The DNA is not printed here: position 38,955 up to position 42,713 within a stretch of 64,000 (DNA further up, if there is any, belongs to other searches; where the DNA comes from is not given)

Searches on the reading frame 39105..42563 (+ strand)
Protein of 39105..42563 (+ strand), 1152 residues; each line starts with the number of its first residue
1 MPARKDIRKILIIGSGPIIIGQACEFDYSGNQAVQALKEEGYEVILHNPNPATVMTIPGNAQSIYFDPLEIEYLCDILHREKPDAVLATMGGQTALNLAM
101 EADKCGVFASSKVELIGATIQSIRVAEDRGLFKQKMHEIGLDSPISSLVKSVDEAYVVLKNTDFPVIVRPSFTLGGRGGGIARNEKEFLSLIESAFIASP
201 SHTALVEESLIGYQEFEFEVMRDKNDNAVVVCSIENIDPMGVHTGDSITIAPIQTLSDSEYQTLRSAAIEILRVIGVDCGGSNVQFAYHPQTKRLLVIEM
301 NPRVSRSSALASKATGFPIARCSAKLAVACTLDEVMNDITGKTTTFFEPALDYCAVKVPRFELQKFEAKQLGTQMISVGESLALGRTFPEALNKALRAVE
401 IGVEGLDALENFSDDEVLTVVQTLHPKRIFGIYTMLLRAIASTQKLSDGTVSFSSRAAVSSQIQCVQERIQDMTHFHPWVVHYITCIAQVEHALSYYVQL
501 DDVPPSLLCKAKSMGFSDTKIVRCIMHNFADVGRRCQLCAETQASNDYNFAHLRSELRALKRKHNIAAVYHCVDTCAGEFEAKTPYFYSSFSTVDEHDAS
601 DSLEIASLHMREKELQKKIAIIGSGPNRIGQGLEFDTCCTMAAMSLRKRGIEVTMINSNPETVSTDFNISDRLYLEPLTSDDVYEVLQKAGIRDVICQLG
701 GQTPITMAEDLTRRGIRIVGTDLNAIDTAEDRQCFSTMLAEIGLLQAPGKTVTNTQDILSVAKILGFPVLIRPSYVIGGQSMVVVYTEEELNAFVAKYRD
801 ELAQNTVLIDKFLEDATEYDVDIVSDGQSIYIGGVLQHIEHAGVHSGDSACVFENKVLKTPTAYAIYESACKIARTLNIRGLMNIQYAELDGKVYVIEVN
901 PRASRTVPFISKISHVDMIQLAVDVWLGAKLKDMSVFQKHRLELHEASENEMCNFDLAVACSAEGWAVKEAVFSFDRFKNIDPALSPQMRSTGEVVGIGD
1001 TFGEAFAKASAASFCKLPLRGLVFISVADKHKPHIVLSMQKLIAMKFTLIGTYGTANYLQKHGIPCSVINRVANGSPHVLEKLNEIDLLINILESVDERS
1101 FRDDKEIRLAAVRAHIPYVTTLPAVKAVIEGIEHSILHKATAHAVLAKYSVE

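Call 13: search_protein_families(library=ncbifam, proteins=[window:39105-42563:+], max_evalue=0.00001)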
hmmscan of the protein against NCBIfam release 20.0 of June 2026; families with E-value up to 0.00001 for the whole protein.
window:39105-42563:+ (1152 aa): 31 families (the best 25 are shown)
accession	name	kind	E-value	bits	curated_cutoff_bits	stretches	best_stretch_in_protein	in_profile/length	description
NF003671.0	PRK05294.1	equivalog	0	1325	599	1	1-1136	1-1050/1058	carbamoyl-phosphate synthase large subunit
TIGR01369.1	CPSaseII_lrg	equivalog_domain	0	1237.2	1027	1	3-1130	2-1050/1052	carbamoyl-phosphate synthase (glutamine-hydrolyzing) large subunit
NF009402.0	PRK12767.1-1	equivalog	1.5e-29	102.8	218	2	645-908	22-281/329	carbamoyl phosphate synthase-like protein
NF006406.0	PRK08654.1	equivalog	3.2e-28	98.5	739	2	705-946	89-338/499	acetyl-CoA carboxylase biotin carboxylase subunit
NF006367.0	PRK08591.1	subfamily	4.6e-28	98.1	597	2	707-955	91-348/451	acetyl-CoA carboxylase biotin carboxylase subunit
TIGR00514.1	accC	equivalog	1.5e-26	93.3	626.5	2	707-932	91-322/449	acetyl-CoA carboxylase biotin carboxylase subunit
NF053643.1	Ddl_archaea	equivalog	5.6e-24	84.8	500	2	39-316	20-284/367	putative pseudomurein biosynthesis ATP-grasp protein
TIGR01235.1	pyruv_carbox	equivalog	3.6e-23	81.1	1114.45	2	706-938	90-330/1143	pyruvate carboxylase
NF009554.0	PRK12999.1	equivalog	9.7e-23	79.9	965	2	706-945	94-341/1147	pyruvate carboxylase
NF006286.0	PRK08462.1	equivalog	4e-22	78.7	740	2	712-941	98-335/445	acetyl-CoA carboxylase biotin carboxylase subunit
NF004085.0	PRK05586.1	equivalog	1.4e-20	73.7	723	2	715-933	99-323/448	acetyl-CoA carboxylase biotin carboxylase subunit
NF009471.0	PRK12833.1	equivalog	2.4e-20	72.6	686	2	706-932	93-325/467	acetyl-CoA carboxylase biotin carboxylase subunit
NF002563.0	PRK02186.1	subfamily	3.1e-20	72.1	625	2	716-930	92-306/890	argininosuccinate lyase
NF005525.0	PRK07178.1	equivalog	3.3e-18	65.6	768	2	101-340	87-327/471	acetyl-CoA carboxylase biotin carboxylase subunit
TIGR02712.1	urea_carbox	equivalog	4.2e-13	47.9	1303.85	1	680-931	62-320/1201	urea carboxylase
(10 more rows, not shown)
